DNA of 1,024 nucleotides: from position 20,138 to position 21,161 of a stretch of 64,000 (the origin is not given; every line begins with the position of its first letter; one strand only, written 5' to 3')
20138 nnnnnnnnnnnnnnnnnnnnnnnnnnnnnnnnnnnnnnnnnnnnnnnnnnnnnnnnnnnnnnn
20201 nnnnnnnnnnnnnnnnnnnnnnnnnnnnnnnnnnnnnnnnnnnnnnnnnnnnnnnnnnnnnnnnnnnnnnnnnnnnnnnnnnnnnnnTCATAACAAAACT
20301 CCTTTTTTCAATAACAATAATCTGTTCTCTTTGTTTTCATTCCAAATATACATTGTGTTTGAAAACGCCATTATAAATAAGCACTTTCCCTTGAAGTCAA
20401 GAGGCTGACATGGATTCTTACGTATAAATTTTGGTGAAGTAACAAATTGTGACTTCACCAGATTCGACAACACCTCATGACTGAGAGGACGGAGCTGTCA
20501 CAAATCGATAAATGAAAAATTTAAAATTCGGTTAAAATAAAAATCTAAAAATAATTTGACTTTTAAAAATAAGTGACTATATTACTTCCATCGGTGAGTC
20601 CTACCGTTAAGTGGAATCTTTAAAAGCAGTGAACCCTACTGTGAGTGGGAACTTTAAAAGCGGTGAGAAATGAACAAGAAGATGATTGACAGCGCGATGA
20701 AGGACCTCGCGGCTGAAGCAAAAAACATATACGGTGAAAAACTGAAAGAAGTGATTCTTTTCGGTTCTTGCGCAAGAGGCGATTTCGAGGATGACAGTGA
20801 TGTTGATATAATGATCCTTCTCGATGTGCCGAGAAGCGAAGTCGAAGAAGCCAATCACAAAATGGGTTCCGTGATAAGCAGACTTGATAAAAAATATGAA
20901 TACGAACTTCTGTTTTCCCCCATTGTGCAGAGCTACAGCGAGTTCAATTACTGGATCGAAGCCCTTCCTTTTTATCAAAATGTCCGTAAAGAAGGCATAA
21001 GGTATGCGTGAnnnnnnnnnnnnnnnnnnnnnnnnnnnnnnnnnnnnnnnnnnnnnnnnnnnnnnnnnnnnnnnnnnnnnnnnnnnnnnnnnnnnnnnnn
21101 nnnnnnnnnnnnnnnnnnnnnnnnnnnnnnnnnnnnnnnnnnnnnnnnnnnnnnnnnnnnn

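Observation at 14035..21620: Low-GC defence island inserted inside a surface-polysaccharide locus, between wzx and ugd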

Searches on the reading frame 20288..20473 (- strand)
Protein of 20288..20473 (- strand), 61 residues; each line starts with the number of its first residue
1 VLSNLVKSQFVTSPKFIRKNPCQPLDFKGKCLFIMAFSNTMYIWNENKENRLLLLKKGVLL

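Call 58: search_protein_families(library=pfam, proteins=[window:20288-20473:-], max_evalue=0.01)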
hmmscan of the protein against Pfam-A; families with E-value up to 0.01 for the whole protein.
window:20288-20473:- (61 aa): 0 families

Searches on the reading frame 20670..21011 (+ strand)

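Call 3: search_protein_families(library=pfam, proteins=[window:20670-21011:+], max_evalue=0.01)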
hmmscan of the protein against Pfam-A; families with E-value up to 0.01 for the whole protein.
window:20670-21011:+ (113 aa): 3 families
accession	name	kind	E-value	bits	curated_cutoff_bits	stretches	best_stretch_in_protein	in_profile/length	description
PF01909.29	NTP_transf_2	-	9.8e-12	45.5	21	1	17-75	8-67/93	Nucleotidyltransferase domain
PF18765.7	Polbeta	-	4.7e-08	33.5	26.9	1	23-60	11-48/93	Polymerase beta, Nucleotidyltransferase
PF22600.2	MTPAP-like_central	-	8.5e-05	23.1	27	1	9-75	25-90/139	Poly(A) RNA polymerase, mitochondrial-like, central palm domain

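Call 4: search_protein_families(library=padloc, proteins=[window:20670-21011:+], max_evalue=0.01)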
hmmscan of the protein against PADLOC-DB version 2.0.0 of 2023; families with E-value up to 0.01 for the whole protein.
window:20670-21011:+ (113 aa): 10 families
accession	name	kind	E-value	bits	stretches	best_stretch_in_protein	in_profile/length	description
PDLC04903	PDC-S09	-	7.9e-27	91.7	1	1-111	1-107/108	-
PDLC04907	PDC-S09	-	1.3e-10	39.4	1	7-68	11-70/114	-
PDLC04902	PDC-S09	-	1.2e-07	30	1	23-56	19-52/97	-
PDLC04906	PDC-S09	-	1.5e-07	29.7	1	3-55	4-54/98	-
PDLC04904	PDC-S09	-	4.9e-07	27.9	1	14-57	13-57/104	-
PDLC04368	PDC-M05A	-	3.6e-06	25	1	12-70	94-153/201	-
PDLC04778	PDC-M70A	-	4.8e-06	24.1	1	9-56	32-78/355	-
PDLC00769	Cyclase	-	1.1e-05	23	1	2-53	20-76/261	oligonucleotide-cyclase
PDLC04905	PDC-S09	-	3.3e-05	22.2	1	23-58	19-55/101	-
PDLC04369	PDC-M05A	-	3.5e-05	21.5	1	15-53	93-132/201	-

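Call 5: search_protein_families(library=ncbifam, proteins=[window:20670-21011:+], max_evalue=0.01)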
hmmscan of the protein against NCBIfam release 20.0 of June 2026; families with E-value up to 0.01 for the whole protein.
window:20670-21011:+ (113 aa): 6 families
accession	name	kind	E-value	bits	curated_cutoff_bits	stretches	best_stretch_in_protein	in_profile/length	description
NF047752.1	MntA_antitoxin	equivalog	2.2e-07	30.7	60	1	25-62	7-43/106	type VII toxin-antitoxin system MntA family adenylyltransferase antitoxin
TIGR03671.1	cca_archaeal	equivalog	2.7e-06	26.4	281.3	1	3-108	16-125/410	CCA tRNA nucleotidyltransferase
NF051895.1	anti_phage_HalB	equivalog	1.7e-05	24.5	190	1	29-52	3-26/211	anti-phage Hailong system nucleotidyltransferase HalB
NF012212.1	ANT_9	subfamily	8.9e-05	21.9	340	1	12-60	8-56/249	aminoglycoside nucleotidyltransferase ANT(9)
NF045909.1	ANT_9_Ic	equivalog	0.0013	18.1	505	1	5-57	8-59/259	aminoglycoside nucleotidyltransferase ANT(9)-Ic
NF010309.0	PRK13746.1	subfamily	0.0095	15.3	193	1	16-58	19-61/263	aminoglycoside adenylyltransferase family protein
